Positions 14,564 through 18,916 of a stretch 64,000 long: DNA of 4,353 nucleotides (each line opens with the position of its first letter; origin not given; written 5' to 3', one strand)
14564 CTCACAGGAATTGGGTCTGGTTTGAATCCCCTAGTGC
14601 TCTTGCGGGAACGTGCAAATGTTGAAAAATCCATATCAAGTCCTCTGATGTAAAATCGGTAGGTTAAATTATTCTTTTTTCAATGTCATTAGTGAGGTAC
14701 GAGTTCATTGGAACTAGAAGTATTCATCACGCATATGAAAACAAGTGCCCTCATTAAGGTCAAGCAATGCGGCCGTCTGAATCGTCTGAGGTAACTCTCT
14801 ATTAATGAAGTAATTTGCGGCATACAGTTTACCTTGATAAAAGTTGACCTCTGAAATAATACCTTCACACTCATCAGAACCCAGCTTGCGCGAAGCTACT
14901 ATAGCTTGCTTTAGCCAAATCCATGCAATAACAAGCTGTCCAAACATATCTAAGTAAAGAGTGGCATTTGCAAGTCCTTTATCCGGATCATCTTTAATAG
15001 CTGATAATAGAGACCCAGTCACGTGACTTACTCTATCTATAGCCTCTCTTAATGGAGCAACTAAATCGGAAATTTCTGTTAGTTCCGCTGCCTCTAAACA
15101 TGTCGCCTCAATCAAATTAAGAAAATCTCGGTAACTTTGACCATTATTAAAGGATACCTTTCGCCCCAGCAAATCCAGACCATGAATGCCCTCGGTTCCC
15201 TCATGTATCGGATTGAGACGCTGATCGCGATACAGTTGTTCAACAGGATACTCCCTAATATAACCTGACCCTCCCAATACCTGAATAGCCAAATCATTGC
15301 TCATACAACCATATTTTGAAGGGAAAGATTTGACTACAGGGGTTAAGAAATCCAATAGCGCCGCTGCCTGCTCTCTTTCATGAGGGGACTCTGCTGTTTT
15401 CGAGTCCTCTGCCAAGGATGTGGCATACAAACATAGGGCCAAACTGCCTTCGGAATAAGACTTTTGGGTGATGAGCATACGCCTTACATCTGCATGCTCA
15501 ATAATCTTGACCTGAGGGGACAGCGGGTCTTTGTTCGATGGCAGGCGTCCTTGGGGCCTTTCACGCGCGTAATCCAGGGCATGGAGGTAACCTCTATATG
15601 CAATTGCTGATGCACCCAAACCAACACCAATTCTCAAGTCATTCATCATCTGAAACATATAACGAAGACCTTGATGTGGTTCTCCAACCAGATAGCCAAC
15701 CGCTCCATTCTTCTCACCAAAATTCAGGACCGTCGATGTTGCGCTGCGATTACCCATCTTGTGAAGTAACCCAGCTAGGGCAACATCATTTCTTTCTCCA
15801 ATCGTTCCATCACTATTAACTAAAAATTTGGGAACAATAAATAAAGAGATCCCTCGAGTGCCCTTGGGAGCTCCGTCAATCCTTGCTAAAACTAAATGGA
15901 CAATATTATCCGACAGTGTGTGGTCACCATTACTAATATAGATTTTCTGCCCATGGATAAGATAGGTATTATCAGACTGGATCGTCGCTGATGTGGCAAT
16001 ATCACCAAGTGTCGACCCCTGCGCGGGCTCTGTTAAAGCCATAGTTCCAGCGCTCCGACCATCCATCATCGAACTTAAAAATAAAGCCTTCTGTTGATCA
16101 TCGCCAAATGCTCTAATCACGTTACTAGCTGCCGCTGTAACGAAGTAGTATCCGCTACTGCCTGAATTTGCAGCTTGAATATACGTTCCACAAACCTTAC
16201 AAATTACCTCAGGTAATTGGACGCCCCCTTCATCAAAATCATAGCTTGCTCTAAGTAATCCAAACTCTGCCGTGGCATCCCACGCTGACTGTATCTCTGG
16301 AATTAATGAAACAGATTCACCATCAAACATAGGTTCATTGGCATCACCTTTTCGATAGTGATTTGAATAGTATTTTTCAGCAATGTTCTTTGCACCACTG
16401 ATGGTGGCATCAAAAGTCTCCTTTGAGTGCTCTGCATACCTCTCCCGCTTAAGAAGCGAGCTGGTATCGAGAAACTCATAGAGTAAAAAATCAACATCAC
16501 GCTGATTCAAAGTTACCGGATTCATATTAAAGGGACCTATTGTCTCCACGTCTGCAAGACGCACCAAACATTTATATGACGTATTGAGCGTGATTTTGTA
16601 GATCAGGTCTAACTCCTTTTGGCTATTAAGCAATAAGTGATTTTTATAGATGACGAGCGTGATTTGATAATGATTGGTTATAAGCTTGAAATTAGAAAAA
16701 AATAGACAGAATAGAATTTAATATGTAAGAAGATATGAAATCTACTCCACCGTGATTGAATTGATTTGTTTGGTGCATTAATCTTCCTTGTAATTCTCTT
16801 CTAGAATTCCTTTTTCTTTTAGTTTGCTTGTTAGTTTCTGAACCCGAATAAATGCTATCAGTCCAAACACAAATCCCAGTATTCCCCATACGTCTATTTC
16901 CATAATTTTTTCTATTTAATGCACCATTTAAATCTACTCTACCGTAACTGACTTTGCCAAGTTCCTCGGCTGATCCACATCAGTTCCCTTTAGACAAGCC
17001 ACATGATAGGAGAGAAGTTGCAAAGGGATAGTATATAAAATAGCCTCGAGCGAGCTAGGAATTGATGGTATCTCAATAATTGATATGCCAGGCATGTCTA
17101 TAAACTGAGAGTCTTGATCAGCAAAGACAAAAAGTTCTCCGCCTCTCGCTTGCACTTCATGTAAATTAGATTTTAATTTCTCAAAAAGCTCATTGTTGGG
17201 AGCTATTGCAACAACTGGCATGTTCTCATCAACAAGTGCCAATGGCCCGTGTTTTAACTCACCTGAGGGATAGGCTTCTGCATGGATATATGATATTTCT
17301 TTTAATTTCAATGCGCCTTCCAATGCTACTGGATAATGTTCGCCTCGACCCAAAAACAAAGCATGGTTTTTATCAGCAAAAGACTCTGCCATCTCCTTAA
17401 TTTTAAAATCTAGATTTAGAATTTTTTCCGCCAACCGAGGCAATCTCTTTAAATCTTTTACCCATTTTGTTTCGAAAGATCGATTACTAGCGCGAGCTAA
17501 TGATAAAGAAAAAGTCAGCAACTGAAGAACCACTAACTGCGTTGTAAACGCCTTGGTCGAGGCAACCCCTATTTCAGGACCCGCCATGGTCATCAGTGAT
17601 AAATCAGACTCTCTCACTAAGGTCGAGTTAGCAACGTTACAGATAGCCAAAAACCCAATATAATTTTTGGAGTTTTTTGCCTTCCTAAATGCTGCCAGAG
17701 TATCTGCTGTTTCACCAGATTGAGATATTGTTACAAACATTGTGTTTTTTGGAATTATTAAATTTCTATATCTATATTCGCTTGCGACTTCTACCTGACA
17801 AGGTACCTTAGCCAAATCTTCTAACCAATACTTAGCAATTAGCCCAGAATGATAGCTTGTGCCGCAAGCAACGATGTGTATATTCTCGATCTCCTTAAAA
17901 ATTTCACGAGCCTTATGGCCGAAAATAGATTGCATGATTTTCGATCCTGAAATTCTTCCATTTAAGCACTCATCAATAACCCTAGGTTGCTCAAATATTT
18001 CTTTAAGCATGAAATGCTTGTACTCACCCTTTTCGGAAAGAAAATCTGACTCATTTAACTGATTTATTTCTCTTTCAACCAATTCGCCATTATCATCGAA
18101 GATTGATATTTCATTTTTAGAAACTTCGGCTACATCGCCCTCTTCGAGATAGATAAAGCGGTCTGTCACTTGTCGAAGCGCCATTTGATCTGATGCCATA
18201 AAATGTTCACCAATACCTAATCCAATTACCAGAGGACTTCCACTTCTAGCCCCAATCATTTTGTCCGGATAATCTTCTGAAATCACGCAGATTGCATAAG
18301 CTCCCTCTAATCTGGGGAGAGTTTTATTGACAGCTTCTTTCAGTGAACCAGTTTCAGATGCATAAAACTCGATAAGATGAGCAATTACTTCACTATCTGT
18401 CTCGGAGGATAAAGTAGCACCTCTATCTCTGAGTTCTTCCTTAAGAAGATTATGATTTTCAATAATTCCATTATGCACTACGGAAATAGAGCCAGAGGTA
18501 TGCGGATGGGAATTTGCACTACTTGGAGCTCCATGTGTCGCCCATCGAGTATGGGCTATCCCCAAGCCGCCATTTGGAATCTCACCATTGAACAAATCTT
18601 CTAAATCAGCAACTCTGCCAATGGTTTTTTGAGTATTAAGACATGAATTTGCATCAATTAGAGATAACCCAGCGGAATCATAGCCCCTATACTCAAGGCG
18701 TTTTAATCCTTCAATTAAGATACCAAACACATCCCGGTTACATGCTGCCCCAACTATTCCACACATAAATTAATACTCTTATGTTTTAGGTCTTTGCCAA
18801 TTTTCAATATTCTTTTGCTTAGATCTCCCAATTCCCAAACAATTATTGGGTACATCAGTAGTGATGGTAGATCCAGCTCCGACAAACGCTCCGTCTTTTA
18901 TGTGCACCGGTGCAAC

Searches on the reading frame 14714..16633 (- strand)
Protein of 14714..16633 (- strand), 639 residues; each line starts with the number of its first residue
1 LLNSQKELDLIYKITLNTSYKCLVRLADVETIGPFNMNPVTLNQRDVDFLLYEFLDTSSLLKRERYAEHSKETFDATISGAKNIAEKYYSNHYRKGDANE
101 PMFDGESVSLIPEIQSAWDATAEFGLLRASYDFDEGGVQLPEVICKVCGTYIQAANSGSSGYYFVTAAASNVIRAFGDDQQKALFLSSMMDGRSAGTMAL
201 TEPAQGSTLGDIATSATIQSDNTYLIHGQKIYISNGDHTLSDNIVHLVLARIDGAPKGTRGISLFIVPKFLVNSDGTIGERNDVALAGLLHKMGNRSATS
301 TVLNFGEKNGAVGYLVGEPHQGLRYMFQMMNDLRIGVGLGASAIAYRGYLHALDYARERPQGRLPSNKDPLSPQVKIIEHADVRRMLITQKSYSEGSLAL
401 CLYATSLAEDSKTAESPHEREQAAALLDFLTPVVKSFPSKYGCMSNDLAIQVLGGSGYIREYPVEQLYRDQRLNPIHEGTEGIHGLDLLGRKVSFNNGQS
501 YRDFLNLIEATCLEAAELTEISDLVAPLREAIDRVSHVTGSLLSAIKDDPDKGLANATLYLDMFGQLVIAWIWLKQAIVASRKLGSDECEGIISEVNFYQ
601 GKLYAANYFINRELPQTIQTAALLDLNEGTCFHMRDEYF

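Call 39: search_protein_families(library=pfam, proteins=[window:14714-16633:-], max_evalue=0.001)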
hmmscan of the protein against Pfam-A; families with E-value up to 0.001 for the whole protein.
window:14714-16633:- (639 aa): 4 families
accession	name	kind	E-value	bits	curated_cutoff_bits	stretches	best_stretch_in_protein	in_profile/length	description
PF12806.12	Acyl-CoA_dh_C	-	2.7e-28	99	30.3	1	504-634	1-123/124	Acetyl-CoA dehydrogenase C-terminal like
PF00441.29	Acyl-CoA_dh_1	-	7.5e-17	62.3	22.4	1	321-486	2-143/150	Acyl-CoA dehydrogenase, C-terminal domain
PF02770.24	Acyl-CoA_dh_M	-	1.4e-10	41.6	33.3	1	198-297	2-86/97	Acyl-CoA dehydrogenase, middle domain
PF02771.21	Acyl-CoA_dh_N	-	9.1e-05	23.2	22.9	1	115-192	34-112/113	Acyl-CoA dehydrogenase, N-terminal domain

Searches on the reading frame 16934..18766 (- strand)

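Call 39: search_protein_families(library=pfam, proteins=[window:16934-18766:-], max_evalue=0.001)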
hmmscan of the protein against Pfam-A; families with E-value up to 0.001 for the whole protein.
window:16934-18766:- (610 aa): 3 families
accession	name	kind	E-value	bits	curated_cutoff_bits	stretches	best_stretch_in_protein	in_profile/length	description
PF01380.27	SIS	-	2.2e-56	189.7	25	2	292-418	4-129/131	SIS domain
PF13522.11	GATase_6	-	1e-18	68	27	1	66-171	10-105/130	Glutamine amidotransferase domain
PF13537.11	GATase_7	-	1.9e-11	44.5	25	1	87-197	14-121/123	Glutamine amidotransferase domain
